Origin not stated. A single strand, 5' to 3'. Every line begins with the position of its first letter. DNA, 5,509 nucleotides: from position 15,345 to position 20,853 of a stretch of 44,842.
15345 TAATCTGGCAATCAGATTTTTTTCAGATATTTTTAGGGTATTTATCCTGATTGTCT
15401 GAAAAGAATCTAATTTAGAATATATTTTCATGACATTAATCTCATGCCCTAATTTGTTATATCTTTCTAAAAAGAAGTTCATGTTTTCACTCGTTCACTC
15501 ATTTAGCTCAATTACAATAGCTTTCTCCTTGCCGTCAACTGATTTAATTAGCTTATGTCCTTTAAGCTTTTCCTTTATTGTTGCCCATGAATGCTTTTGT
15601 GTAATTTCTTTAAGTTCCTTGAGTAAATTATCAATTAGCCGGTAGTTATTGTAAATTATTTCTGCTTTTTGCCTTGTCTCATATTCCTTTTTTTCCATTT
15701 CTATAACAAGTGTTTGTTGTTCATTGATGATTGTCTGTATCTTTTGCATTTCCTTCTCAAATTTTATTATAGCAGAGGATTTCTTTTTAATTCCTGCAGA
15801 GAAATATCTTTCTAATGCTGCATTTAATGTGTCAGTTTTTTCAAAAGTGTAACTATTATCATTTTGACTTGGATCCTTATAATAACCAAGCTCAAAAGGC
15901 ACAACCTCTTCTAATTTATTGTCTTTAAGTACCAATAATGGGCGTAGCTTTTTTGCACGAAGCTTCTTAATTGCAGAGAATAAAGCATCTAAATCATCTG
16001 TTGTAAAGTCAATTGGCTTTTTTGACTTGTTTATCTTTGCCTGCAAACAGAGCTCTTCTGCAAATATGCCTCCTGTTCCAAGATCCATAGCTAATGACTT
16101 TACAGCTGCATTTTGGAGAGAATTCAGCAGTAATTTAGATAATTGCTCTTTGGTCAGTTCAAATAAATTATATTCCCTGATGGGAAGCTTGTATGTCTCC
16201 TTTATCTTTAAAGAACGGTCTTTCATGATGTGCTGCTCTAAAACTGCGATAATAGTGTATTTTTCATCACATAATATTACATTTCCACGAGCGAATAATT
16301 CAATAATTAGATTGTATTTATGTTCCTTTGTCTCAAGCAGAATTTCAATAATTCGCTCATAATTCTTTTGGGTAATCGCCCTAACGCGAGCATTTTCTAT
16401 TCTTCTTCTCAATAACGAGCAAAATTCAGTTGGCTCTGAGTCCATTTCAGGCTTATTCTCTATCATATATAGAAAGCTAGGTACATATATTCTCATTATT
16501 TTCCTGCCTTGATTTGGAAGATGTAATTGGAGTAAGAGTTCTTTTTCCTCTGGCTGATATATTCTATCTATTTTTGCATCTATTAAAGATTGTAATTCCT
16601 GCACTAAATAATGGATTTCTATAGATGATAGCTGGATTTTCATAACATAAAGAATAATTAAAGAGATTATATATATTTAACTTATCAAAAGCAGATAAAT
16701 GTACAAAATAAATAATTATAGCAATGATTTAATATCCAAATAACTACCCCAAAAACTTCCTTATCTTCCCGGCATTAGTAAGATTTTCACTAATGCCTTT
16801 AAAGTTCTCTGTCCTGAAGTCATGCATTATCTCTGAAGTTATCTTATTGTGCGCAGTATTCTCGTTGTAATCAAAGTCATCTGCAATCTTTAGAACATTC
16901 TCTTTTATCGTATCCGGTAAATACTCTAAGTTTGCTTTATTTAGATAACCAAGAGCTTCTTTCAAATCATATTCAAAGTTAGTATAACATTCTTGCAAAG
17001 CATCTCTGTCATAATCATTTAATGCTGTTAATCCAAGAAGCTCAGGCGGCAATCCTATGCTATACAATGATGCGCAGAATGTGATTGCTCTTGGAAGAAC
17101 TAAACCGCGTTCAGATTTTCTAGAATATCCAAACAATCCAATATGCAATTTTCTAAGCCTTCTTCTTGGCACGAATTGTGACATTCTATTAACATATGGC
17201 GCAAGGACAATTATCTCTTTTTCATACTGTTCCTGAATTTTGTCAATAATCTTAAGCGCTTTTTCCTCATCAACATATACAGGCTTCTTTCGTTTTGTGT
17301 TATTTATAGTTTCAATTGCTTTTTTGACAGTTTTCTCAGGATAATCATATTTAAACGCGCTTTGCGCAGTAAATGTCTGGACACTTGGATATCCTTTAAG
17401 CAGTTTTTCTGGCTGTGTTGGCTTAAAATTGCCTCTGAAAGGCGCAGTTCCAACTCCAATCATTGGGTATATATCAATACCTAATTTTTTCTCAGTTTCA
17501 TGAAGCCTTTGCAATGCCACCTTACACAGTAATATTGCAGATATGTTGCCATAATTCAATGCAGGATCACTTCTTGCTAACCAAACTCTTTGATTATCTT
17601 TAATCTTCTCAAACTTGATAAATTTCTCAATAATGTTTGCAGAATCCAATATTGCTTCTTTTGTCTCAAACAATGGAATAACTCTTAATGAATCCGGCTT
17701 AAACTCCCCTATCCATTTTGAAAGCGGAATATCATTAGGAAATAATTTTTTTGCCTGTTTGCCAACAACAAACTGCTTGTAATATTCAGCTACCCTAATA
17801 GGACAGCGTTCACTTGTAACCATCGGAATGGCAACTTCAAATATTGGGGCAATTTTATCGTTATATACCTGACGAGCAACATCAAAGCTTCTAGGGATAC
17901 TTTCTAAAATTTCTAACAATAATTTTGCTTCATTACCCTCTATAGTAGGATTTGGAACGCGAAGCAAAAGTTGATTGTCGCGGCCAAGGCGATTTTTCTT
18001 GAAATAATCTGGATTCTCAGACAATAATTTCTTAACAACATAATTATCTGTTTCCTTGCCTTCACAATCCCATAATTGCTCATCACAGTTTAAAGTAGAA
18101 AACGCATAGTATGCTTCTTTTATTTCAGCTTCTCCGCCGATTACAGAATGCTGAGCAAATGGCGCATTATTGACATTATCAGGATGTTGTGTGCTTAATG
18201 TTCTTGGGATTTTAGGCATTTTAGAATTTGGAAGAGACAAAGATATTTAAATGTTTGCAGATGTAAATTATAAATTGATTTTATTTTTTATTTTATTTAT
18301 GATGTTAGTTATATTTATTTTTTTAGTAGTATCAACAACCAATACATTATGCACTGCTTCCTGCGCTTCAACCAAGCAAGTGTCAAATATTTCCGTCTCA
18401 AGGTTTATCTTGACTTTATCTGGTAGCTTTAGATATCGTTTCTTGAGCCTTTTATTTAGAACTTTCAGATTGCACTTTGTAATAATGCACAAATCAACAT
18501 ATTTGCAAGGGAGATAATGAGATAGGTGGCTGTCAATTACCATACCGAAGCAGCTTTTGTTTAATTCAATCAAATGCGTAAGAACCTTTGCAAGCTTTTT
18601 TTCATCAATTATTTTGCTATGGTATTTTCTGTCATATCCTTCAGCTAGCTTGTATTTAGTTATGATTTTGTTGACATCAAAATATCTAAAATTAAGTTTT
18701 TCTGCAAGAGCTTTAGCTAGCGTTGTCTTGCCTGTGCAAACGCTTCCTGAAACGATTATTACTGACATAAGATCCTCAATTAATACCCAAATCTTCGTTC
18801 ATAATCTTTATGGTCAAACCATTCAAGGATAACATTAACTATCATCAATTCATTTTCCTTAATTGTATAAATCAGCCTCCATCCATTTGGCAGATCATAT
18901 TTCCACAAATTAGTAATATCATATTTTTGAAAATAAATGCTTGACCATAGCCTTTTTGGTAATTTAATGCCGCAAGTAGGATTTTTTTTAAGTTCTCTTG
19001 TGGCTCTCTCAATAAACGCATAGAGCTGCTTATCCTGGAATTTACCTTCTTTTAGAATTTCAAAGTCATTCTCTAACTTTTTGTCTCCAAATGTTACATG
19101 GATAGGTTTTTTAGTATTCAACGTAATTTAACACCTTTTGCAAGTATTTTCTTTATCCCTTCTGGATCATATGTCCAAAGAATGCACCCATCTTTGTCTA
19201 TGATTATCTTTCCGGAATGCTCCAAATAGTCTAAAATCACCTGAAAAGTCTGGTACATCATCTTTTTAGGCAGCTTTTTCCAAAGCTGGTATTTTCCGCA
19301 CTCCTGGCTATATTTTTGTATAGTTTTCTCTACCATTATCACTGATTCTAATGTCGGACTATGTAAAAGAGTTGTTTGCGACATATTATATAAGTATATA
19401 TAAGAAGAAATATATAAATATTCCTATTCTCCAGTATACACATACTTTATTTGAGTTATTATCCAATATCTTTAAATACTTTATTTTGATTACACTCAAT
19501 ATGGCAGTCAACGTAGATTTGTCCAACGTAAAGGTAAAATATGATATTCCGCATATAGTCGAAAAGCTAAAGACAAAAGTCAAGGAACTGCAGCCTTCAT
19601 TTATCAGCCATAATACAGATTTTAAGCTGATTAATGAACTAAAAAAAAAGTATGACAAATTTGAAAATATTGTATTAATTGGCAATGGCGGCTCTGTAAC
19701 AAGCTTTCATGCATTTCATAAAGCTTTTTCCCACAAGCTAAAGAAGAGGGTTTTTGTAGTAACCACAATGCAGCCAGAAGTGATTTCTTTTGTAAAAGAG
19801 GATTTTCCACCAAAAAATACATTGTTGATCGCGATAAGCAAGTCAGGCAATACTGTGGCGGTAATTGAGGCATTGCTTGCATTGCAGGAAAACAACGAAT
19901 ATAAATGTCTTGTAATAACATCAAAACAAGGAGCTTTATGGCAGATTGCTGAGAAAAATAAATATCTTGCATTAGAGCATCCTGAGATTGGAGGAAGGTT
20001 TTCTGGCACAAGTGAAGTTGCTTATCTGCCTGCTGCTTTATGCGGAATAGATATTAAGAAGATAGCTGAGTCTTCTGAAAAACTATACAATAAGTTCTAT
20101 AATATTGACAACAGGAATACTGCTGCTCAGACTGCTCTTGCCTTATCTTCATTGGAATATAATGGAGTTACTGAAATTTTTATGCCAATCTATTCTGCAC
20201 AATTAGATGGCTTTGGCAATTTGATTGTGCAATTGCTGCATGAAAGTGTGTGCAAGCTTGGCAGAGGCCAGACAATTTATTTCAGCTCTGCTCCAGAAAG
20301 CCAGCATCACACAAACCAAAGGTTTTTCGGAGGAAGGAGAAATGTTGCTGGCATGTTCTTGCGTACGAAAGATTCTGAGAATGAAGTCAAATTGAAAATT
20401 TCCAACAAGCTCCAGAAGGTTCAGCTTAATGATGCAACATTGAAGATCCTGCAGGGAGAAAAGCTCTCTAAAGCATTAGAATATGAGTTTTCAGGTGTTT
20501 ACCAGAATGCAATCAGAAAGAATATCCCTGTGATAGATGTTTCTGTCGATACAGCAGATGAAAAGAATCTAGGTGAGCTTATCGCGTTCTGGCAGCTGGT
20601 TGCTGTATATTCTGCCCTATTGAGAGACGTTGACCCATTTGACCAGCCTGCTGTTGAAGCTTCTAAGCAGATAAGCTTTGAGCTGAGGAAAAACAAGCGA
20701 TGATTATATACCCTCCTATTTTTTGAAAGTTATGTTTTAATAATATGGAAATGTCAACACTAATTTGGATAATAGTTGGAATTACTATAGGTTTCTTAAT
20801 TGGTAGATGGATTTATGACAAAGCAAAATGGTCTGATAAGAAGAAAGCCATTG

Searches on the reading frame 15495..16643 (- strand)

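Call 6: search_protein_families(library=pfam, proteins=[window:15495-16643:-])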
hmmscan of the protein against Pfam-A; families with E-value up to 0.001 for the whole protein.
window:15495-16643:- (382 aa): 1 family
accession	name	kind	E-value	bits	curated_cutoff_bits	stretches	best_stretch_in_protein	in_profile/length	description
PF05833.16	NFACT_N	-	8.4e-47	160.4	31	1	8-361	3-364/456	NFACT N-terminal and middle domains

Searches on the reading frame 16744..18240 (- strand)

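Call 6: search_protein_families(library=pfam, proteins=[window:16744-18240:-])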
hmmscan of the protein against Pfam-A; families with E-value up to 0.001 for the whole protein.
window:16744-18240:- (498 aa): 1 family
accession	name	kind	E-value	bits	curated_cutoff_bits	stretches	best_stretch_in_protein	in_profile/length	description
PF14010.12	PEPcase_2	-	1.7e-177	591.3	25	1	11-498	1-493/493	Phosphoenolpyruvate carboxylase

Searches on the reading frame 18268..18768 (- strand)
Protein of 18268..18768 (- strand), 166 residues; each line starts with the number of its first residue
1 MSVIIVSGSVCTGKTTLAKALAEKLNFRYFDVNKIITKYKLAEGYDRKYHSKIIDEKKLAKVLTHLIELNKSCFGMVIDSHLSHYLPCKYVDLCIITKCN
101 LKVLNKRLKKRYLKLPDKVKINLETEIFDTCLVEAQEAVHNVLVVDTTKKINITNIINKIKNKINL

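Call 19: search_protein_families(library=pfam, proteins=[window:18268-18768:-], max_evalue=1)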
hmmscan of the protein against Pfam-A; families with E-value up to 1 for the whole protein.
window:18268-18768:- (166 aa): 22 families
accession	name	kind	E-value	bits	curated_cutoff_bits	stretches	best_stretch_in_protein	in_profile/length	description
PF13238.12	AAA_18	-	5.2e-21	75.9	29.4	1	4-128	1-127/128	AAA domain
PF13189.12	Cytidylate_kin2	-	1.3e-05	25.9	28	1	3-66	1-63/176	Cytidylate kinase-like family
PF02224.24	Cytidylate_kin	-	1.5e-05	25.2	26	1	6-66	3-60/211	Cytidylate kinase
PF13521.12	AAA_28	-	2.7e-05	24.9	27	1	4-40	2-36/164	AAA domain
PF01202.28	SKI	-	6.4e-05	23.6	22.1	1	12-38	3-29/159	Shikimate kinase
PF00004.35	AAA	-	0.00031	21.6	21.2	1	5-34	2-31/131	ATPase family associated with various cellular activities (AAA)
PF01712.25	dNK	-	0.00034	20.9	27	1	4-39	1-34/203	Deoxynucleoside kinase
PF08433.16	KTI12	-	0.00051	20.1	22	1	1-86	1-83/271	Chromatin associated protein KTI12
PF02367.23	TsaE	-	0.00052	20.4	26.6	1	2-33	22-52/128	Threonylcarbamoyl adenosine biosynthesis protein TsaE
PF13207.12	AAA_17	-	0.0011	19.7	27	1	10-84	4-82/136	AAA domain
PF13671.12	AAA_33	-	0.0018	19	27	1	3-49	1-47/143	AAA domain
PF10662.15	PduV-EutP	-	0.0049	17.1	21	1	1-30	1-29/143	Ethanolamine utilisation - propanediol utilisation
PF20720.3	nSTAND3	-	0.0076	16.4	27.2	1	3-37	19-52/155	Novel STAND NTPase 3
PF13173.12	AAA_14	-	0.0097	16.3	27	1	3-55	4-60/129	AAA domain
PF13401.12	AAA_22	-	0.016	16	27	1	3-33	7-33/130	AAA domain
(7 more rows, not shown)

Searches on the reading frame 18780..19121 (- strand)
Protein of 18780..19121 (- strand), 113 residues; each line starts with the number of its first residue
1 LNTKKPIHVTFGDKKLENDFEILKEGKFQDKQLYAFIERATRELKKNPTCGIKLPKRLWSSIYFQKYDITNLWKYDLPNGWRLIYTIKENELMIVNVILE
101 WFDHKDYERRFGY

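Call 19: search_protein_families(library=pfam, proteins=[window:18780-19121:-], max_evalue=1)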
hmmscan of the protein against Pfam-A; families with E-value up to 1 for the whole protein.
window:18780-19121:- (113 aa): 2 families
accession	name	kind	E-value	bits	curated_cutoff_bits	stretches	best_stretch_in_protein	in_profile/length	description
PF05016.21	ParE_toxin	-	0.00016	22.7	23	1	23-97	19-82/89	ParE toxin of type II toxin-antitoxin system, parDE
PF06769.20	YoeB_toxin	-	0.00078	19.9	27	1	28-96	14-75/80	YoeB-like toxin of bacterial type II toxin-antitoxin system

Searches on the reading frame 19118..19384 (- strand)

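Call 19: search_protein_families(library=pfam, proteins=[window:19118-19384:-], max_evalue=1)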
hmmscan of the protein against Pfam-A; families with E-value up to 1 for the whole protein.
window:19118-19384:- (88 aa): 1 family
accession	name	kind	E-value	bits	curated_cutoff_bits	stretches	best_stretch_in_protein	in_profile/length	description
PF21940.1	Pfc11_Rna14-15-ID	-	0.13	12.6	27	1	3-41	35-76/111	Pfc11 Rna14/15 interacting domain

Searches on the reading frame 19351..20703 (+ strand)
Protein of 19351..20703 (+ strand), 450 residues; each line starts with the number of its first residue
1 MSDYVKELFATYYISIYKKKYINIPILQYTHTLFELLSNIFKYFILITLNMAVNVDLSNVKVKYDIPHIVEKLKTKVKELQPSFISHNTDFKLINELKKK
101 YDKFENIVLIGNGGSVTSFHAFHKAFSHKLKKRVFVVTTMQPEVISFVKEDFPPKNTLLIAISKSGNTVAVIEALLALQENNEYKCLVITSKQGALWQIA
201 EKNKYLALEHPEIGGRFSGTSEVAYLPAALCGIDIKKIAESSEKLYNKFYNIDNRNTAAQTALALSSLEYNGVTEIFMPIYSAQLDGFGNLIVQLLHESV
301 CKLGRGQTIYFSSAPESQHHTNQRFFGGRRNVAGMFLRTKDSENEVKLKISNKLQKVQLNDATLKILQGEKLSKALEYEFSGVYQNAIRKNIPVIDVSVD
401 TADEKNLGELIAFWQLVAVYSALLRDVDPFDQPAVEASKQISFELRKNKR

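Call 6: search_protein_families(library=pfam, proteins=[window:19351-20703:+])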
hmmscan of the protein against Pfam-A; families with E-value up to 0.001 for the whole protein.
window:19351-20703:+ (450 aa): 1 family
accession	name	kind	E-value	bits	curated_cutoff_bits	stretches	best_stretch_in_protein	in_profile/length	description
PF00342.24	PGI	-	1.8e-07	30.6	22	1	101-447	93-467/486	Phosphoglucose isomerase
